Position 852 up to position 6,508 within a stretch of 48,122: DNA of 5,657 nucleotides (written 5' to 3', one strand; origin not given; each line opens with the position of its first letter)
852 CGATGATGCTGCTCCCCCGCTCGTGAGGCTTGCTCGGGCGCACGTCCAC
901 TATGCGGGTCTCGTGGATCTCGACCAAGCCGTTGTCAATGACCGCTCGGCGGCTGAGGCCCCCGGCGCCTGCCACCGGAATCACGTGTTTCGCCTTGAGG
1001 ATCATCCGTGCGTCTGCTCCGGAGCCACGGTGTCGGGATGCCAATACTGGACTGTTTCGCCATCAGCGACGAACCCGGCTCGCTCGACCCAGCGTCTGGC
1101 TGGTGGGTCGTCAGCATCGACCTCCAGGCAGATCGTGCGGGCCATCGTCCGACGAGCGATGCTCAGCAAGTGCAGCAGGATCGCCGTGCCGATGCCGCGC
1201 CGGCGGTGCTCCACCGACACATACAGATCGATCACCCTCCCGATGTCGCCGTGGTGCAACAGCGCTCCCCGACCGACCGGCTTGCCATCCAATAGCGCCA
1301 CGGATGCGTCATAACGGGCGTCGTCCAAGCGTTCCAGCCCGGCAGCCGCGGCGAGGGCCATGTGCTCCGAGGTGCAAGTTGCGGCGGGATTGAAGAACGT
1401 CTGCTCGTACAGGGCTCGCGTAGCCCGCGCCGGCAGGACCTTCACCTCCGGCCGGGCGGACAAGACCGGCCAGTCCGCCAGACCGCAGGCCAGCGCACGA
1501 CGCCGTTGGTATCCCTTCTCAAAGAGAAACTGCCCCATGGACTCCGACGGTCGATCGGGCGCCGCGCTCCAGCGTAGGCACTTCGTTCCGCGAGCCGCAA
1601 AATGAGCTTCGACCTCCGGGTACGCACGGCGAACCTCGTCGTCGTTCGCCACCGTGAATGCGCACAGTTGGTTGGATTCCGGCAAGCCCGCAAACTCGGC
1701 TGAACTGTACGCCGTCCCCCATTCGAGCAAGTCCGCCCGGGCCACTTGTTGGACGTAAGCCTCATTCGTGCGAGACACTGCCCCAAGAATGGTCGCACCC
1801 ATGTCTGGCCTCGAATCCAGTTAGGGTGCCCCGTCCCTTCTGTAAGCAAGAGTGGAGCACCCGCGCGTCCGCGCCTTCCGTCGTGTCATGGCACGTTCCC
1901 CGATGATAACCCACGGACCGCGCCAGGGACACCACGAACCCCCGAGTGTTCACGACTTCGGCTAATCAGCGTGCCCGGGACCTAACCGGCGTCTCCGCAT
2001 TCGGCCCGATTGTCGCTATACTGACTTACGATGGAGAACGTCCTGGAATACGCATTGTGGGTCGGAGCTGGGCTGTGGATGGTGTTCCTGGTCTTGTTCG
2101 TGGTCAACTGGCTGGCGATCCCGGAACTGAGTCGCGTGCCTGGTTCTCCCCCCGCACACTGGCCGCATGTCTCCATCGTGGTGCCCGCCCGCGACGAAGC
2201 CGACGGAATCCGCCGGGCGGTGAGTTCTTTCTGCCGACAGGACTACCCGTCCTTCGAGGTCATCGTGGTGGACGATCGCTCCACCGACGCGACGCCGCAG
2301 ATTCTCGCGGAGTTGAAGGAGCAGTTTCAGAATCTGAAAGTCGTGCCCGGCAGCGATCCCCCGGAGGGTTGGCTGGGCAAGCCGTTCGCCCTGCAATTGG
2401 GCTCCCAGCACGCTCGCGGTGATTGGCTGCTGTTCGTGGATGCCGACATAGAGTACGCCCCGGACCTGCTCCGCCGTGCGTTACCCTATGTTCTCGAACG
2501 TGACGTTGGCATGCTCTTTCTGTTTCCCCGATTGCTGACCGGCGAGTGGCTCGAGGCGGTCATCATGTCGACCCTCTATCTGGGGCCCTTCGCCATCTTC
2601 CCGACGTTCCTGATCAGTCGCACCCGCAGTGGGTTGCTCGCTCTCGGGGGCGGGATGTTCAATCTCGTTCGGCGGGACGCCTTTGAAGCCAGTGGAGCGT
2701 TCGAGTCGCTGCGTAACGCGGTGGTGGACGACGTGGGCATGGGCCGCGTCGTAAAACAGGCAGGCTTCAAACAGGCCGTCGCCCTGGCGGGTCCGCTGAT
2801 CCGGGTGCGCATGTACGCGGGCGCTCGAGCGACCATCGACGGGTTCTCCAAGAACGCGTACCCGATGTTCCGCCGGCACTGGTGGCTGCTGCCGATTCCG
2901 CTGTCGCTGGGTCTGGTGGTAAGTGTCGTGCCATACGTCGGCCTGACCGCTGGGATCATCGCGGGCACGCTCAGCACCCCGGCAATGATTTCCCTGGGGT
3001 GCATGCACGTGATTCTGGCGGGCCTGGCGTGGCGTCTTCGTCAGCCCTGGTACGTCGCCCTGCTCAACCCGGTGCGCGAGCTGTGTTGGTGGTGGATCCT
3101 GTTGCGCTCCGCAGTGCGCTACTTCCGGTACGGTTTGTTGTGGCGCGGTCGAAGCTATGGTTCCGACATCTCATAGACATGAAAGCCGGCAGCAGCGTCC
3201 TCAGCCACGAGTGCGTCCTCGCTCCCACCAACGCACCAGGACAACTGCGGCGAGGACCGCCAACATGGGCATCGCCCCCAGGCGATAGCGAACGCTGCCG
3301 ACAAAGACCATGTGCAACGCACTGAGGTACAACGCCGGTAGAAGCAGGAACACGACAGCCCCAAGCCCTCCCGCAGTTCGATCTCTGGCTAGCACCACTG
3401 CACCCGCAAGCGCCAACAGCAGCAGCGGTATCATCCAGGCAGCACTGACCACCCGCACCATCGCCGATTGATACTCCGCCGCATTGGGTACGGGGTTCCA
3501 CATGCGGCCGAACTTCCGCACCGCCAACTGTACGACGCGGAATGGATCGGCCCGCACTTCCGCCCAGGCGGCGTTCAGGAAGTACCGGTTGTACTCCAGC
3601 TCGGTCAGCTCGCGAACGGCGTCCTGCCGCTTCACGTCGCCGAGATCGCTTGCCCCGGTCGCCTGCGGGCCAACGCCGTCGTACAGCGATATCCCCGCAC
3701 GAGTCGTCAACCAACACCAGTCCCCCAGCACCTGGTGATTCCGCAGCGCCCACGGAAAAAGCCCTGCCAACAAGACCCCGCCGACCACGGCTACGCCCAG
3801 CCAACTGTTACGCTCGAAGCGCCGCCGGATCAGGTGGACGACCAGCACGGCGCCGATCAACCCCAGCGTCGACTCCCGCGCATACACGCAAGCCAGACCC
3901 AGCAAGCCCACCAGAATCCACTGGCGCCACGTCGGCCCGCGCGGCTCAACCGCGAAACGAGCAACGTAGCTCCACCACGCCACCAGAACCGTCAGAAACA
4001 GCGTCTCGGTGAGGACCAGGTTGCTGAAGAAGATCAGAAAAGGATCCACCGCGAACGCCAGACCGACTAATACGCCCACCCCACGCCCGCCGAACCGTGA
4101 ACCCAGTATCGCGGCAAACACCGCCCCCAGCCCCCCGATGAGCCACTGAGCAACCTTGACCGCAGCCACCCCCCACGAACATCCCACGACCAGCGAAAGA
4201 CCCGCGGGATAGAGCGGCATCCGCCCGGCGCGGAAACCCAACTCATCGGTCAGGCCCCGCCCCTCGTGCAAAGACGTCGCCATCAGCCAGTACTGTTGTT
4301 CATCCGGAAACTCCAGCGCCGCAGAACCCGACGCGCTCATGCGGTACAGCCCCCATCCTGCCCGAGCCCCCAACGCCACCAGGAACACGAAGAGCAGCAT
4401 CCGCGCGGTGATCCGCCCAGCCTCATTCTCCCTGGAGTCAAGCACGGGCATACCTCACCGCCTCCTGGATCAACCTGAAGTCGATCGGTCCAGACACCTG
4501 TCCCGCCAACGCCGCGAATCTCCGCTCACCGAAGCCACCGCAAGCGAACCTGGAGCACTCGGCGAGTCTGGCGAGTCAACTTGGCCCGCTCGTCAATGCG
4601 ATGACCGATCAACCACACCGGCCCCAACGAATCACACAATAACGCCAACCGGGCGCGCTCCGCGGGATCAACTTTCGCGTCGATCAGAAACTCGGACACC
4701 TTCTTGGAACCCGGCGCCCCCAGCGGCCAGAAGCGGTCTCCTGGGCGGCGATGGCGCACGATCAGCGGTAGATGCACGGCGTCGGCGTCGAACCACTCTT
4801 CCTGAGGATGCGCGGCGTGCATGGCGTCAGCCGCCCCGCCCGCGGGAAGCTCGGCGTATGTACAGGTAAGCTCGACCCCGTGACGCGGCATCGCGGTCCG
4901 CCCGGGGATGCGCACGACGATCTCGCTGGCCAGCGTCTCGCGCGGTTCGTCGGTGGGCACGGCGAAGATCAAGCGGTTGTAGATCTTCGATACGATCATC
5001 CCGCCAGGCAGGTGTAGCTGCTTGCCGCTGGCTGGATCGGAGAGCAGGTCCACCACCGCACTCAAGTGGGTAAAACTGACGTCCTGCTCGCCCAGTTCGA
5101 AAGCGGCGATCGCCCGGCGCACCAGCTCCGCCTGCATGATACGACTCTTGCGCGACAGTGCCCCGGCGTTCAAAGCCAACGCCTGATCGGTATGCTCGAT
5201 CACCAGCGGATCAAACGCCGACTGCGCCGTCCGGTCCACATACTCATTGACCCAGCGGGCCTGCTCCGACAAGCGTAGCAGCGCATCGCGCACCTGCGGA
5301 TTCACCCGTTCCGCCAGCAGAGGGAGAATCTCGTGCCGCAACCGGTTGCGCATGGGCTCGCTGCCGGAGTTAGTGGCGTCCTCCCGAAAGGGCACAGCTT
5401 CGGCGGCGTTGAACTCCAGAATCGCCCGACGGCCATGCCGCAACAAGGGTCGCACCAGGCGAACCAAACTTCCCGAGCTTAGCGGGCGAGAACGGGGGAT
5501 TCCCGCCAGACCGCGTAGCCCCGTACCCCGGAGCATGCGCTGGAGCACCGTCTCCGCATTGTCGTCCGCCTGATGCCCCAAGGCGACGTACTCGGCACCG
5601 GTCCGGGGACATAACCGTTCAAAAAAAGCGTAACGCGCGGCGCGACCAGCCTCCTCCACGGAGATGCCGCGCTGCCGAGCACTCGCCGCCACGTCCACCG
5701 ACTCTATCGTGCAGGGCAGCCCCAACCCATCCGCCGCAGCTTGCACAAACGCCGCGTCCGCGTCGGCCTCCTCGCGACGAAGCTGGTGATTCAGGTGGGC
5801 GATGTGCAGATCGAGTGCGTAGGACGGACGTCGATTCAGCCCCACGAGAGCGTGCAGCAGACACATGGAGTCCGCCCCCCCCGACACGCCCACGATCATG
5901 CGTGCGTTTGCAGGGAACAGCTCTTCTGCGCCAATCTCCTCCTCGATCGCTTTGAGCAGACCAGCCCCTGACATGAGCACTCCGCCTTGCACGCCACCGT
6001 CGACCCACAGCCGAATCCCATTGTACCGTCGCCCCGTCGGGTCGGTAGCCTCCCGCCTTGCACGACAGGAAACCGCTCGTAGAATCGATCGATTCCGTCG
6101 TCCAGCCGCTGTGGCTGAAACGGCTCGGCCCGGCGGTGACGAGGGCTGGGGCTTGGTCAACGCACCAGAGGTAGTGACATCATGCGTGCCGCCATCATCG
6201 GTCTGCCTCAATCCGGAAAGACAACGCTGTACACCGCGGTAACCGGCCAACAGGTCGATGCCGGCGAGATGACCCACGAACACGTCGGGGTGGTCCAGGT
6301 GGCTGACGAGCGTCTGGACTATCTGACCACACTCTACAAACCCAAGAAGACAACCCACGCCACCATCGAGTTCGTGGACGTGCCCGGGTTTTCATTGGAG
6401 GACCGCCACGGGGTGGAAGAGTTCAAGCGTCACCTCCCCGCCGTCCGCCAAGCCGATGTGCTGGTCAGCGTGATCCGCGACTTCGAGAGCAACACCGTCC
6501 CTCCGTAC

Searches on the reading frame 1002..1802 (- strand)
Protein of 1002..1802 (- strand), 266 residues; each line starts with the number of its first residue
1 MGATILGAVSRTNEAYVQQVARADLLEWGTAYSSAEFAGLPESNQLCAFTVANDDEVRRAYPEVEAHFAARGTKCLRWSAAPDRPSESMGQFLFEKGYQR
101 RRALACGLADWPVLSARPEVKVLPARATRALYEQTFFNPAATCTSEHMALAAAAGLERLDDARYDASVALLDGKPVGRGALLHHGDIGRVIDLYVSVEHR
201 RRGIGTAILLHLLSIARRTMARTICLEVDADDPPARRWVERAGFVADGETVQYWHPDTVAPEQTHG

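Call 85: search_protein_families(library=pfam, proteins=[window:1002-1802:-], max_evalue=0.01)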
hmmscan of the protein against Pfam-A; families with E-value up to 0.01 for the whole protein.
window:1002-1802:- (266 aa): 7 families
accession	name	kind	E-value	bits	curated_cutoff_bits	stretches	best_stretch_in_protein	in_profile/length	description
PF00583.31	Acetyltransf_1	-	1.7e-13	51.3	20.7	1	160-244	29-116/116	Acetyltransferase (GNAT) family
PF13508.13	Acetyltransf_7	-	1.1e-09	38.9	27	1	168-245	7-83/84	Acetyltransferase (GNAT) domain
PF13673.13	Acetyltransf_10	-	3.9e-07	30.6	23.6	1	157-250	24-113/128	Acetyltransferase (GNAT) domain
PF08445.16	FR47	-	0.0003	21.2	22.1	1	184-252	18-83/86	FR47-like protein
PF13302.13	Acetyltransf_3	-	0.0017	19.5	25.4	1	161-245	51-138/138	Acetyltransferase (GNAT) domain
PF13523.12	Acetyltransf_8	-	0.002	18.2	27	0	191-249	82-142/145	Acetyltransferase (GNAT) domain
PF05301.17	Acetyltransf_16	-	0.0034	17.7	27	0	189-218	103-132/173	GNAT acetyltransferase, Mec-17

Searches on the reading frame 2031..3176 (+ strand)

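Call 7: search_protein_families(library=pfam, proteins=[window:2031-3176:+], max_evalue=0.001)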
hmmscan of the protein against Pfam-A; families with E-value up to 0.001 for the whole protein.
window:2031-3176:+ (381 aa): 5 families
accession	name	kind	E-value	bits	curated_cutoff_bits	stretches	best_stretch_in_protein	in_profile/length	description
PF00535.33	Glycos_transf_2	-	4e-28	98.9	23.3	1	48-220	1-166/168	Glycosyl transferase family 2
PF13641.12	Glyco_tranf_2_3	-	2.2e-19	70.8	27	1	45-251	1-204/230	Glycosyltransferase like family 2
PF13506.12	Glyco_transf_21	-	5e-13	49.3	21.7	1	110-251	11-147/174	Glycosyl transferase family 21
PF10111.15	Glyco_tranf_2_2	-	5.8e-06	26.4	27.3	1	60-151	15-103/276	Glycosyltransferase like family 2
PF13704.12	Glyco_tranf_2_4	-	1.3e-05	26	27.5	1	54-139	1-81/98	Glycosyl transferase family 2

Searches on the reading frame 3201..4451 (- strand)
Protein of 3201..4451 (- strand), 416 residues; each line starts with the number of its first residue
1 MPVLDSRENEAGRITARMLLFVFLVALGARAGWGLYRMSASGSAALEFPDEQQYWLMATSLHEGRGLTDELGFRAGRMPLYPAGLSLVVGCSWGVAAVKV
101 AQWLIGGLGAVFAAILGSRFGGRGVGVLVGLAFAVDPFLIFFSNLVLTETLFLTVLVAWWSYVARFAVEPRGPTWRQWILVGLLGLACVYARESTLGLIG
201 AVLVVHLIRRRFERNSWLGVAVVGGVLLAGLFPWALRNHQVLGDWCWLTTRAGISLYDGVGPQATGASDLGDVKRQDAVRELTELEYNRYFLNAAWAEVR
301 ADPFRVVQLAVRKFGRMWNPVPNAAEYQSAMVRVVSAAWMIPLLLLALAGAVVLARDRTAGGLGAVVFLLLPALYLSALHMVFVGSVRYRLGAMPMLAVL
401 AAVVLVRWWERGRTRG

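Call 7: search_protein_families(library=pfam, proteins=[window:3201-4451:-], max_evalue=0.001)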
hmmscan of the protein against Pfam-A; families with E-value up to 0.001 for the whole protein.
window:3201-4451:- (416 aa): 0 families

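Call 86: search_protein_families(library=ncbifam, proteins=[window:3201-4451:-], max_evalue=0.001)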
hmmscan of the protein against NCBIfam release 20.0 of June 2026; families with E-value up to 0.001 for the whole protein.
window:3201-4451:- (416 aa): 1 family
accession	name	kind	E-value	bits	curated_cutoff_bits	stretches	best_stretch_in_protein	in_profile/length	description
NF046093.1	AZOBR_p60025_fam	subfamily_domain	9.6e-07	28.3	150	1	50-224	63-229/232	AZOBR_p60025 family cell surface glycopolymer formation protein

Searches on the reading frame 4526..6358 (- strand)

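Call 7: search_protein_families(library=pfam, proteins=[window:4526-6358:-], max_evalue=0.001)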
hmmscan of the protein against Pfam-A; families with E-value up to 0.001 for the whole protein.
window:4526-6358:- (610 aa): 3 families
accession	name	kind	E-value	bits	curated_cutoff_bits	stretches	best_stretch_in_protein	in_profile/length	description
PF01171.26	ATP_bind_3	-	1.1e-46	159.3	27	1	154-343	2-182/182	PP-loop family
PF11734.13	TilS_C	-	2.6e-11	43.2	22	1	532-601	1-70/74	TilS substrate C-terminal domain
PF03483.22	B3_4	-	0.00098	19.2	29.3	0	523-602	56-121/174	B3/4 domain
